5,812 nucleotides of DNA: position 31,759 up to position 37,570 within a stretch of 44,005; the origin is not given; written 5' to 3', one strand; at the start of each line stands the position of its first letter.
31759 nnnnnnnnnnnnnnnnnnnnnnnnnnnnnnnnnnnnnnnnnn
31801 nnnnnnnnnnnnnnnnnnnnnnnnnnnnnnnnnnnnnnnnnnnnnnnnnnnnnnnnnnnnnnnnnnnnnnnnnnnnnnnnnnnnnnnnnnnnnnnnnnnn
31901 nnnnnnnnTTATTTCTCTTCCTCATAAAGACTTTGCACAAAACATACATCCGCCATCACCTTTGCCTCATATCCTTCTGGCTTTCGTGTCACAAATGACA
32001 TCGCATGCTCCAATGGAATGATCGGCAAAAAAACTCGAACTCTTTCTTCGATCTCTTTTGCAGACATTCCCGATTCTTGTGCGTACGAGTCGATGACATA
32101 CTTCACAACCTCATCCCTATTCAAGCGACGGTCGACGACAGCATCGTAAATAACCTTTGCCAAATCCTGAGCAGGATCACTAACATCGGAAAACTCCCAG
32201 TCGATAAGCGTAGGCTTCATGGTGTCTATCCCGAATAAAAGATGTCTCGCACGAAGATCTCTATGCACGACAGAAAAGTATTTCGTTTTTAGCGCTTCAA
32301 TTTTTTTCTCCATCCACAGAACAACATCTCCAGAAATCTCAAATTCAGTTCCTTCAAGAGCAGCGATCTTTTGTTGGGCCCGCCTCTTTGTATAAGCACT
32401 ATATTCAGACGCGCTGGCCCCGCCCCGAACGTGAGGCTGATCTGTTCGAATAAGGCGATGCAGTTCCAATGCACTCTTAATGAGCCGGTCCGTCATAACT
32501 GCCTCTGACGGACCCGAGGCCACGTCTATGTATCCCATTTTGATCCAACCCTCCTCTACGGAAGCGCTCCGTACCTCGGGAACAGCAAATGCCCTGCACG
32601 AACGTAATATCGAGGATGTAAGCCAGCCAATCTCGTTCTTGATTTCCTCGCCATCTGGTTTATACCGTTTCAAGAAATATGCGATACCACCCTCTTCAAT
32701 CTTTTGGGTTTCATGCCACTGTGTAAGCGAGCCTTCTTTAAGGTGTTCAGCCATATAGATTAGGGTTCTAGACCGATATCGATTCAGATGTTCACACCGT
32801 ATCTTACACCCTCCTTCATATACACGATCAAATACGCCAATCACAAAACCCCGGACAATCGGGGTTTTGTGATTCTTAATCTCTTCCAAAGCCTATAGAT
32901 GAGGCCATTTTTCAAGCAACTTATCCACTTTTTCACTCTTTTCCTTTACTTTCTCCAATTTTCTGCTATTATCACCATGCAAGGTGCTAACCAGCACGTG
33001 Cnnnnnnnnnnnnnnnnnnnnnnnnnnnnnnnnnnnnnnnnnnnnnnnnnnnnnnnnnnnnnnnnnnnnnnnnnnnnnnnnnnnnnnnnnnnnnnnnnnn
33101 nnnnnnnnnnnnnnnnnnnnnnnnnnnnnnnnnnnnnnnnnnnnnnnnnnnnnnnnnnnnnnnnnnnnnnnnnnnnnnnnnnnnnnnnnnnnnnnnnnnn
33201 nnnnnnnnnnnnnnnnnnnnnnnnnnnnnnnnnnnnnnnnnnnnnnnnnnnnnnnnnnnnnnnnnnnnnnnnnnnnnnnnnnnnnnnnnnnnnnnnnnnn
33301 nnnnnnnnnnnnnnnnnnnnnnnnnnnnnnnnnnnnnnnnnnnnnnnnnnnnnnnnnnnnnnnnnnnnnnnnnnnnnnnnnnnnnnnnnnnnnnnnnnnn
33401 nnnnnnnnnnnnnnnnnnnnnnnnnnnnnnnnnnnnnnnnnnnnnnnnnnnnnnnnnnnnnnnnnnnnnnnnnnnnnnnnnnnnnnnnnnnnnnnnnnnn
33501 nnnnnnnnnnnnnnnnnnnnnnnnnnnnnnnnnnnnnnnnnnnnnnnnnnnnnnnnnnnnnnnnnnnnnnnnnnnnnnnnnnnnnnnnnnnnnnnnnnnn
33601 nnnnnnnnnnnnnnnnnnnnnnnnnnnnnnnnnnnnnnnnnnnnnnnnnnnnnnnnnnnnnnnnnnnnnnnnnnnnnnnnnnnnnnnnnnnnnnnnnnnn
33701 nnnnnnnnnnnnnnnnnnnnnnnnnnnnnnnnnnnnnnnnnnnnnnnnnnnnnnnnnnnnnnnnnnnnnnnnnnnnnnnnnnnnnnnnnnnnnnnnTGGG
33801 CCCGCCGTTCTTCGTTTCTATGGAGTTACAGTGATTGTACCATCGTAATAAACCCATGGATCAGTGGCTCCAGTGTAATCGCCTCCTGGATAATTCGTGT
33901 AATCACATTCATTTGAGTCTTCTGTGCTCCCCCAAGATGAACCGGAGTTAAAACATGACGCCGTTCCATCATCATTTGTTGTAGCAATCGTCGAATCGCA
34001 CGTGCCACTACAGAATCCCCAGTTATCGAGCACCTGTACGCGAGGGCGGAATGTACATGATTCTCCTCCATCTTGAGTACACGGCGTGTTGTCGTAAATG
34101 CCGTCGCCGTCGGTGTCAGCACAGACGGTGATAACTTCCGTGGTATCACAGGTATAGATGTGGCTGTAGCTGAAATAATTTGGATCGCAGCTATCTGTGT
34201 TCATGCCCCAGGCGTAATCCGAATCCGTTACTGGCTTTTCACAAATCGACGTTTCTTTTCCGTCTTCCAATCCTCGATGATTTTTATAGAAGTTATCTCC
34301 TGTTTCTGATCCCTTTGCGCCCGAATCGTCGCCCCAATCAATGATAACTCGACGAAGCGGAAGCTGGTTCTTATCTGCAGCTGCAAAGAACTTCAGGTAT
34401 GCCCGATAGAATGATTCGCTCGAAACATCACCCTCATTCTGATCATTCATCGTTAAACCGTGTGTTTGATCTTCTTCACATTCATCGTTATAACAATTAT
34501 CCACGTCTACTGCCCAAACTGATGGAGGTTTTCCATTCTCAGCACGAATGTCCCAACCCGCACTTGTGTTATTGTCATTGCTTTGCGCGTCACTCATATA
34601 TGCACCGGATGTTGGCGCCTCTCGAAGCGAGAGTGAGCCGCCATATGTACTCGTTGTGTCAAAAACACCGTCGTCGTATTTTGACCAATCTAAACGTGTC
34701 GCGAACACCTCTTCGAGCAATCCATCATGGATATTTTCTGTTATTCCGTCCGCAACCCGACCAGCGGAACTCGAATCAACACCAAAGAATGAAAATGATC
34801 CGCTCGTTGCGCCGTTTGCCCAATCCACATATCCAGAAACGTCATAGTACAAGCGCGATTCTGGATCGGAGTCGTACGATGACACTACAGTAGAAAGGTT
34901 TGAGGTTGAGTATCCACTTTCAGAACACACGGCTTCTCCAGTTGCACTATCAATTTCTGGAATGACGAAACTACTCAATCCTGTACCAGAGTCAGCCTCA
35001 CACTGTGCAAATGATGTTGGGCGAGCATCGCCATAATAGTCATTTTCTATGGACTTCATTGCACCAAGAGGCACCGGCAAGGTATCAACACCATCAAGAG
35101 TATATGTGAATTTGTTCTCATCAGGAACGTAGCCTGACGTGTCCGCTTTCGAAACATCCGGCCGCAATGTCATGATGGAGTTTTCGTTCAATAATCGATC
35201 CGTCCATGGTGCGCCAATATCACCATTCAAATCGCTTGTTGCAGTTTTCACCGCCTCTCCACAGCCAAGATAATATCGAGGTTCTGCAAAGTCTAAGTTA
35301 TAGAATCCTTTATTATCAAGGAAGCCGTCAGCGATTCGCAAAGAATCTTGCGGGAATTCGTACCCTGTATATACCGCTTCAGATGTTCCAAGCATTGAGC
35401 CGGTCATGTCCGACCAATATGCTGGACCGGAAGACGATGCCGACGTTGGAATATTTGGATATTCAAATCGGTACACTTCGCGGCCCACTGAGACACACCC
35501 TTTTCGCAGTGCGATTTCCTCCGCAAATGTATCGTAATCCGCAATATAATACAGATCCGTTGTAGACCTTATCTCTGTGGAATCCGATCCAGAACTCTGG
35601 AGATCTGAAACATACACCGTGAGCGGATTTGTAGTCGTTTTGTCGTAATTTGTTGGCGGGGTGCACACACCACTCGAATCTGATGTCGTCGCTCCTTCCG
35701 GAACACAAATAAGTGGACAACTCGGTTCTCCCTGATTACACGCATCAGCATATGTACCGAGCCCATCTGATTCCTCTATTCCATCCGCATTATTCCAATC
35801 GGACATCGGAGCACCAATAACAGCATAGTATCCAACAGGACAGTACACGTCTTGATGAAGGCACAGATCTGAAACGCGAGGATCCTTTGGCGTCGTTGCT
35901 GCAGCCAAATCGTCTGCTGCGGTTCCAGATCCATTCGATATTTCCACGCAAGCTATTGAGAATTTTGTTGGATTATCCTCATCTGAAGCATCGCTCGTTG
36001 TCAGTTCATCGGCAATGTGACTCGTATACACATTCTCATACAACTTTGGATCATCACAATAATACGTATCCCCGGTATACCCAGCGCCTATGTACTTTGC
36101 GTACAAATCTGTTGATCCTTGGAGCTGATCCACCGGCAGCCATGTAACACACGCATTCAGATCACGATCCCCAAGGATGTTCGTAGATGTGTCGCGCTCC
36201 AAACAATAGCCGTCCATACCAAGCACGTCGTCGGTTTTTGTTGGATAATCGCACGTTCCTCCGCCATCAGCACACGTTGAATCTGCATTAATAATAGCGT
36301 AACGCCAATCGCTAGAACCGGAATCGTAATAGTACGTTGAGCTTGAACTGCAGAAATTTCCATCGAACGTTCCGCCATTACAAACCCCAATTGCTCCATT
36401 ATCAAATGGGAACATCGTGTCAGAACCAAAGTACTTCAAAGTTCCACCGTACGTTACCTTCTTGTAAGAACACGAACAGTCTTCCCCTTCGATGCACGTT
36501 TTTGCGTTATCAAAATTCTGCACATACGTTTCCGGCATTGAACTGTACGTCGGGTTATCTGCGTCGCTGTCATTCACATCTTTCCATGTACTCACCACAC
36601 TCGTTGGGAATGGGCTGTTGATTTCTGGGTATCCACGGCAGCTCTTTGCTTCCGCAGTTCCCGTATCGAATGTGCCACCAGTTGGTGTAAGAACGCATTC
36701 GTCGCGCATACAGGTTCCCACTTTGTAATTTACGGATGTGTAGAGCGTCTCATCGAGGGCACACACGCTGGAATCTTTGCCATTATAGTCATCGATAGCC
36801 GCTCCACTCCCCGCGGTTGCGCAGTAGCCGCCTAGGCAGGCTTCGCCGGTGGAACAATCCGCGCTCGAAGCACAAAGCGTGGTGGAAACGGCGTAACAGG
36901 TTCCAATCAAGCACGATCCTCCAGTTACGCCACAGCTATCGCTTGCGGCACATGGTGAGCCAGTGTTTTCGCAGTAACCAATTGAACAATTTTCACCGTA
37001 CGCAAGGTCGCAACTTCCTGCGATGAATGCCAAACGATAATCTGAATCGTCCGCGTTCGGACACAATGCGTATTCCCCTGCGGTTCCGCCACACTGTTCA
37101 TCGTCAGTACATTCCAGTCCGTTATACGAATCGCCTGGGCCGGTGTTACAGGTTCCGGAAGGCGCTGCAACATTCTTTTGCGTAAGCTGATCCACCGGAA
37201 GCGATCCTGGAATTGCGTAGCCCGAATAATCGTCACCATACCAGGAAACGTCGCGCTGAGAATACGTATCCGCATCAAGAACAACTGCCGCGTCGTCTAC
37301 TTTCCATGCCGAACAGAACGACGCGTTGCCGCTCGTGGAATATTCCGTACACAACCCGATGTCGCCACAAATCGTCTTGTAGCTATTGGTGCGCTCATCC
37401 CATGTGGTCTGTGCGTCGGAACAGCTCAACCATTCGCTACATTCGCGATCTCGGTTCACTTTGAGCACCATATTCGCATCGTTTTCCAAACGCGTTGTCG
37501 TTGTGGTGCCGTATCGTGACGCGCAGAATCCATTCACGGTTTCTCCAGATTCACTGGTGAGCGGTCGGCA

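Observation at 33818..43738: TSP3-repeat anchor protein plus a 3061-aa Cys-rich giant secreted protein as one operon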

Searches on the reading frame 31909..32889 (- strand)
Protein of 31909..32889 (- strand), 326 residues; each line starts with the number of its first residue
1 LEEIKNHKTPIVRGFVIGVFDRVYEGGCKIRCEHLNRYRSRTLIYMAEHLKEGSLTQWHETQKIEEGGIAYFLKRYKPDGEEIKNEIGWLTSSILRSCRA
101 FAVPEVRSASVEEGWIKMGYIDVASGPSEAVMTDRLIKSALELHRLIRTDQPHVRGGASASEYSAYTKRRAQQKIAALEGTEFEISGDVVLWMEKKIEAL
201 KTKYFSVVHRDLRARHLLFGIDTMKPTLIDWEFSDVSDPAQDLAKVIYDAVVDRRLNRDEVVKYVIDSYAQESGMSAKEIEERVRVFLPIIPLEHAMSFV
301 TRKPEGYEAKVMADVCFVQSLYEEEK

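Call 11: search_protein_families(library=pfam, proteins=[window:31909-32889:-], max_evalue=0.01)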
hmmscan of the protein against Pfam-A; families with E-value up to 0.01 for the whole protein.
window:31909-32889:- (326 aa): 2 families
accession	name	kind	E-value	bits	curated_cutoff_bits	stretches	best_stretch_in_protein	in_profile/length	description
PF01636.29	APH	-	6e-15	56.1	23.2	1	67-251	20-214/239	Phosphotransferase enzyme family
PF02958.26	EcKL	-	0.0015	18.4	22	1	185-271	195-283/294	Ecdysteroid kinase-like family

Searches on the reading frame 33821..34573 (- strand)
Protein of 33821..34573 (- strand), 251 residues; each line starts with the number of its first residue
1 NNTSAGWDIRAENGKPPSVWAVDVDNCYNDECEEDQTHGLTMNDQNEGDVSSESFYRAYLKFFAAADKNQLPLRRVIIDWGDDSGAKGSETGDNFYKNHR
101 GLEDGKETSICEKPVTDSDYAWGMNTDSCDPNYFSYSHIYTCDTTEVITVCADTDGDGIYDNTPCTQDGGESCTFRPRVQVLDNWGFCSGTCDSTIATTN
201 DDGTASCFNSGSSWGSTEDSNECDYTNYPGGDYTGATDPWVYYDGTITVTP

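Call 66: search_protein_families(library=pfam, proteins=[window:33821-34573:-], max_evalue=10)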
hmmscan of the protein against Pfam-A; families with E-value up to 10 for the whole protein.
window:33821-34573:- (251 aa): 0 families

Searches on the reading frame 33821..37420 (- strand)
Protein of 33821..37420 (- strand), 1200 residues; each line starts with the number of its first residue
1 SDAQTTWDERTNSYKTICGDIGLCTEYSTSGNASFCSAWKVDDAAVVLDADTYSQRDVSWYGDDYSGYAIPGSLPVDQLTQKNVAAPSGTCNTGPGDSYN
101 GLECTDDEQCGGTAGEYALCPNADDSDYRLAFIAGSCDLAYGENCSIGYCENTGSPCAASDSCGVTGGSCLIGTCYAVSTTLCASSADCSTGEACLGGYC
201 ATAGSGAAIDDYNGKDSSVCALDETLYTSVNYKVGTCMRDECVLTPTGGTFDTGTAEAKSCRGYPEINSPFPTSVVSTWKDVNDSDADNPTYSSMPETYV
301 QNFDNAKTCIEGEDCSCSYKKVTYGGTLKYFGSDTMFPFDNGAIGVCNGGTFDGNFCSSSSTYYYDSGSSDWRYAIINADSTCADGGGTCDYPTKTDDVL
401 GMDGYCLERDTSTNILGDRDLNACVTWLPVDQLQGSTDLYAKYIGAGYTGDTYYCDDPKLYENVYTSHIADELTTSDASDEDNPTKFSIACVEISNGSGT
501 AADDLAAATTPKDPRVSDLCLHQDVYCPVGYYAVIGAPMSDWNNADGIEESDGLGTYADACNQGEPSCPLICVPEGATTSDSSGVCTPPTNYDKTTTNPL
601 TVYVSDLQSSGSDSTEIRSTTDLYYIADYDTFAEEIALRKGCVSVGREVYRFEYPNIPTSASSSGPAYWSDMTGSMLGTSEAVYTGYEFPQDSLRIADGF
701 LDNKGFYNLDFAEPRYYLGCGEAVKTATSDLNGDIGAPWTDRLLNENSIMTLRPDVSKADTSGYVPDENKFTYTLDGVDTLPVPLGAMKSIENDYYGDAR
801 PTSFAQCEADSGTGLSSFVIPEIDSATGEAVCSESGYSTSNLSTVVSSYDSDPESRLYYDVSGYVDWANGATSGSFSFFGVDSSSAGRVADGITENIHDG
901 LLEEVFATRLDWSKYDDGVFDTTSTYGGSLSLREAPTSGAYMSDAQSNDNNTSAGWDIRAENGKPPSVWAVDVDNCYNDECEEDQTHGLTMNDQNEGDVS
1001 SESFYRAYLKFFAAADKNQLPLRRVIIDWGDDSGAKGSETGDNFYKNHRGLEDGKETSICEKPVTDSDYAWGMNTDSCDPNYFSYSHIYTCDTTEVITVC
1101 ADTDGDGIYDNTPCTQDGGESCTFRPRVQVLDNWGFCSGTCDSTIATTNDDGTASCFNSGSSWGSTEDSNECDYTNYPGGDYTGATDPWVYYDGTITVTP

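Call 83: predict_structure(alignment_id=A8)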
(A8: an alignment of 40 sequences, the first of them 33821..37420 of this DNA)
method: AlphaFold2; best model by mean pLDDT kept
length: 1200 residues; sequences in the alignment: 40
mean_pLDDT: 66.0   pTM: 0.53
mean pLDDT of the five models: 66.0, 63.6, 63.0, 62.4, 61.0
residues with pLDDT >= 90: 100; 70-90: 500; 50-70: 281; < 50: 319
segments of 3 or more residues with pLDDT < 50: 1-36, 38-71, 96-99, 255-274, 287-291, 302-307, 401-441, 473-485, 655-704, 750-784, 835-852, 868-874, 877-897, 925-928, 946-954
pLDDT, mean of each block of 10 residues (from residue 1): 41 41 41 43 41 40 34 55 72 51 68 57 63 80 83 76 80 85 80 81 85 70 78 83 80 48 29 51 52 57 49 60 78 70 83 84 63 72 88 76 37 36 29 33 60 77 81 44 59 66 72 85 73 89 62 76 81 86 77 82 59 62 90 88 83 47 38 35 28 35 50 73 80 76 70 37 37 40 55 62 72 61 59 50 40 56 56 46 33 43 75 82 54 73 56 61 91 86 94 90 82 93 89 74 82 91 87 87 84 79 81 85 92 89 58 73 53 76 75 89
secondary structure, 60 per line:
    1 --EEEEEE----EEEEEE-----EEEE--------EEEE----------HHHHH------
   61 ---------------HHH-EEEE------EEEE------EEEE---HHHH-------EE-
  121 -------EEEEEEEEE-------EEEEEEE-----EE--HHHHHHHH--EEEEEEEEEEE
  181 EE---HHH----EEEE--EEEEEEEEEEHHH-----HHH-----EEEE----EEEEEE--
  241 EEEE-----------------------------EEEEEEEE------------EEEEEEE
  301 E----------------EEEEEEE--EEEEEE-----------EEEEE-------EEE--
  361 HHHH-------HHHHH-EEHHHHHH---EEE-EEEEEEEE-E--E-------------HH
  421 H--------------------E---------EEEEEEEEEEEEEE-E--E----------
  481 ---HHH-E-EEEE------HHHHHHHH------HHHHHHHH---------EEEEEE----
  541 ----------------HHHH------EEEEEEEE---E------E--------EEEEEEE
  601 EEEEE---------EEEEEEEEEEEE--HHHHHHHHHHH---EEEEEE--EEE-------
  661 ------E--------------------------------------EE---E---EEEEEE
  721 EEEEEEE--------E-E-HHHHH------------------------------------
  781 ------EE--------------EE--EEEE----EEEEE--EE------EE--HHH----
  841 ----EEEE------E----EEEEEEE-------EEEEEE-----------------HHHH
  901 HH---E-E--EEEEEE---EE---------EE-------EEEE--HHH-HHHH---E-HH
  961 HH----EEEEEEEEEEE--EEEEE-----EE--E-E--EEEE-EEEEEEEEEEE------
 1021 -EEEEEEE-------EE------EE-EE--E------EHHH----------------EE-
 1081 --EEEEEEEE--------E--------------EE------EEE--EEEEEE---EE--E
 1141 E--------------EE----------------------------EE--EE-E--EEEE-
elements in order (helices of 4 or more, strands of 3 or more residues): E3-8 E13-18 E24-27 E36-39 H50-54 E80-83 E90-93 E100-103 H107-110 E128-136 E144-150 H160-167 E170-182 E193-196 E199-208 E225-228 E233-238 E241-244 E274-281 E294-301 E318-324 E327-332 E344-348 E356-358 H361-364 H372-376 H380-385 E389-391 E393-400 E452-465 E490-493 H500-507 H514-521 E531-536 H557-560 E567-574 E594-605 E615-626 H629-639 E643-648 E651-653 E715-727 H740-744 E807-810 E815-819 E845-848 E860-866 E874-879 H897-902 E911-916 E940-943 H950-953 H959-962 E967-977 E980-984 E999-1002 E1004-1014 E1022-1028 E1083-1090 E1122-1124 E1127-1132 E1196-1199

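Call 87: fold_search(model_id=the predicted structure, library=pdb)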
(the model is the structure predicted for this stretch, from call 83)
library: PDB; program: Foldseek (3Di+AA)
matches with E <= 10: 1519; with E <= 0.001: 0
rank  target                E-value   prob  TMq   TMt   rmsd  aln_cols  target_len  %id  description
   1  9kve_D                1.0e-01  0.06  0.04  0.19  13.6       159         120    4  Cryo-EM structure of SARS-CoV-2 prototype spike protein in complex with triple-nAb 4H1, 4A5 and 4C1 (released 2025-08-20)
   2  1yzz_A                1.6e-01  0.09  0.04  0.23  12.8       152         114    6  Humanized caban33 at room temperature (released 2005-06-14)
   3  8xrv_D                1.9e-01  0.13  0.05  0.07  11.8       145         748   12  The crystal structure of a GH3 enzyme CcBgl3B with glucose (released 2024-04-10)
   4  6jb9                  2.2e-01  0.09  0.04  0.25  13.3       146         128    9  Crystal structure of nanobody D3-L11 (unbound form) (released 2019-11-06)
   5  8xrv_A                2.3e-01  0.13  0.05  0.07  11.7       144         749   11  The crystal structure of a GH3 enzyme CcBgl3B with glucose (released 2024-04-10)
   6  4qnp_E                2.7e-01  0.05  0.04  0.16  19.0       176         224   10  Crystal structure of the 2009 pandemic H1N1 influenza virus neuraminidase with a neutralizing antibody (released 2015-02-11)
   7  2jhw_A                2.9e-01  0.16  0.05  0.28   7.2       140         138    4  CRYSTAL STRUCTURE OF RHOGDI E155A, E157A MUTANT (released 2007-05-08)
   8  9ixv_L                3.0e-01  0.10  0.04  0.21  14.3       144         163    8  Cryo-EM structure of MERS-CoV S1-NTD bound with KNIH-88 Fab (released 2025-04-30)
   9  3u48_A                3.2e-01  0.14  0.05  0.08   7.9       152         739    9  From soil to structure: a novel dimeric family 3-beta-glucosidase isolated from compost using metagenomic analysis (released 2013-04-10)
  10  8xrx_C                3.2e-01  0.10  0.04  0.07  12.0       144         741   12  The crystal structure of a GH3 enzyme CcBgl3B with glucose and gentiobiose (released 2024-04-10)
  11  1g13_A                3.2e-01  0.06  0.05  0.20  13.3       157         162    7  HUMAN GM2 ACTIVATOR STRUCTURE (released 2001-04-11)
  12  1ft3_A                3.6e-01  0.20  0.06  0.34   5.3       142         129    4  CRYSTAL STRUCTURE OF TRUNCATED RHOGDI K141A MUTANT (released 2001-05-02)
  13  8xrt_F                3.6e-01  0.11  0.05  0.07  12.2       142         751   10  The crystal structure of a GH3 enzyme CcBgl3B (released 2024-04-10)
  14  1f5w_A                3.8e-01  0.08  0.05  0.28  14.2       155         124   14  DIMERIC STRUCTURE OF THE COXSACKIE VIRUS AND ADENOVIRUS RECEPTOR D1 DOMAIN (released 2000-11-08)
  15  8w1v_F                3.8e-01  0.05  0.04  0.21  13.3       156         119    6  The beta2 adrenergic receptor bound to a bitopic ligand (released 2024-07-17)
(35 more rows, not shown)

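Call 93: fold_search(model_id=the predicted structure, library=viral)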
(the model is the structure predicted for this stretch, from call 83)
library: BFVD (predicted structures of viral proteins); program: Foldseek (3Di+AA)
matches with E <= 10: 190; with E <= 0.001: 0
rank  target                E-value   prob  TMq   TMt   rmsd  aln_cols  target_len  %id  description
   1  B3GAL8                2.8e-02  0.05  0.07  0.08  31.4       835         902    8  AMDV3_2 [uncultured virus]
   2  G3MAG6                7.4e-02  0.85  0.07  0.07   8.0       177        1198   10  Gp425 [Bacillus phage G]
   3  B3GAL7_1              7.8e-02  0.03  0.06  0.07  37.1       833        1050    8  AMDV3_1 [uncultured virus]
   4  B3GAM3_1              8.7e-02  0.18  0.06  0.08  14.9       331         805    9  AMDV4_2 [uncultured virus]
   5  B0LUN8                8.7e-02  0.11  0.05  0.17  14.6       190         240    7  Uncharacterized protein [Spodoptera litura multicapsid nucleopolyhedrovirus]
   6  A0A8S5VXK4            8.7e-02  0.07  0.04  0.11  18.8       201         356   10  (no name in the UniProt tables at hand)
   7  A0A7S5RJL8            1.3e-01  0.13  0.06  0.21   8.7       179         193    8  (no name in the UniProt tables at hand)
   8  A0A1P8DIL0            1.3e-01  0.20  0.05  0.16  13.0       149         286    7  (no name in the UniProt tables at hand)
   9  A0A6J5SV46            1.6e-01  0.30  0.07  0.15  11.6       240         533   11  Collagen triple helix repeat [uncultured Caudovirales phage]
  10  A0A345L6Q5            1.6e-01  0.23  0.06  0.13   6.9       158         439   11  Uncharacterized protein [Serratia phage Scapp]
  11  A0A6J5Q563            1.7e-01  0.16  0.06  0.08  12.8       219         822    4  Big-1 (Bacterial Ig-like domain 1) domain containing protein [uncultured Caudovirales phage]
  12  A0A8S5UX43            1.8e-01  0.13  0.06  0.17  16.5       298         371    8  Uncharacterized protein [Siphoviridae sp. ctzO58]
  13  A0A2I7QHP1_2          1.9e-01  0.04  0.04  0.06  19.6       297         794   10  Putative virion structural protein [Vibrio phage Aphrodite1]
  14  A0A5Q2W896            2.0e-01  0.07  0.07  0.09  17.4       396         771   11  (no name in the UniProt tables at hand)
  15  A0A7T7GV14            2.2e-01  0.04  0.03  0.07  19.6       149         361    9  Uncharacterized protein [Laksystermes virus]
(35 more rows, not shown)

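Call 104: search_solved_structures(query=A8, max_evalue=10)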
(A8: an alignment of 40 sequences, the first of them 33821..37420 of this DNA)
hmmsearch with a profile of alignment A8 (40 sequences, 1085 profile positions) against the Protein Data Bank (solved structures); distinct sequences matched with E-value up to 10: 0.

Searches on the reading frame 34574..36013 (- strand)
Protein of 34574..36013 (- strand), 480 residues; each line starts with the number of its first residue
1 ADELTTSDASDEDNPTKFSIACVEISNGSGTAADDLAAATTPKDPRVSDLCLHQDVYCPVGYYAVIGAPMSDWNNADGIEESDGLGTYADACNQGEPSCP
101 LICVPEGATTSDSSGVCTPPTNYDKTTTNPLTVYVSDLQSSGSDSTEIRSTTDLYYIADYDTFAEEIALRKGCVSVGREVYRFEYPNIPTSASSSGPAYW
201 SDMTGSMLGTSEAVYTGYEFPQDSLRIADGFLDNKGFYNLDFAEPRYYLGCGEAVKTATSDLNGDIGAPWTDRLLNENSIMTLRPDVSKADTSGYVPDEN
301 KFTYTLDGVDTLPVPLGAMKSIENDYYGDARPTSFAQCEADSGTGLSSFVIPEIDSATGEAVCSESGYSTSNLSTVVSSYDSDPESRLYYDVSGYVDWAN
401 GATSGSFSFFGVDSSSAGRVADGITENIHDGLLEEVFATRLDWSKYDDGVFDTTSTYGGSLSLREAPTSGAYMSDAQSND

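Call 125: find_homologous_proteins(query=window:34574-36013:-, max_evalue=0.001)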
Query window:34574-36013:-: 8000 candidates shared short words with the query, none scored E <= 0.001.
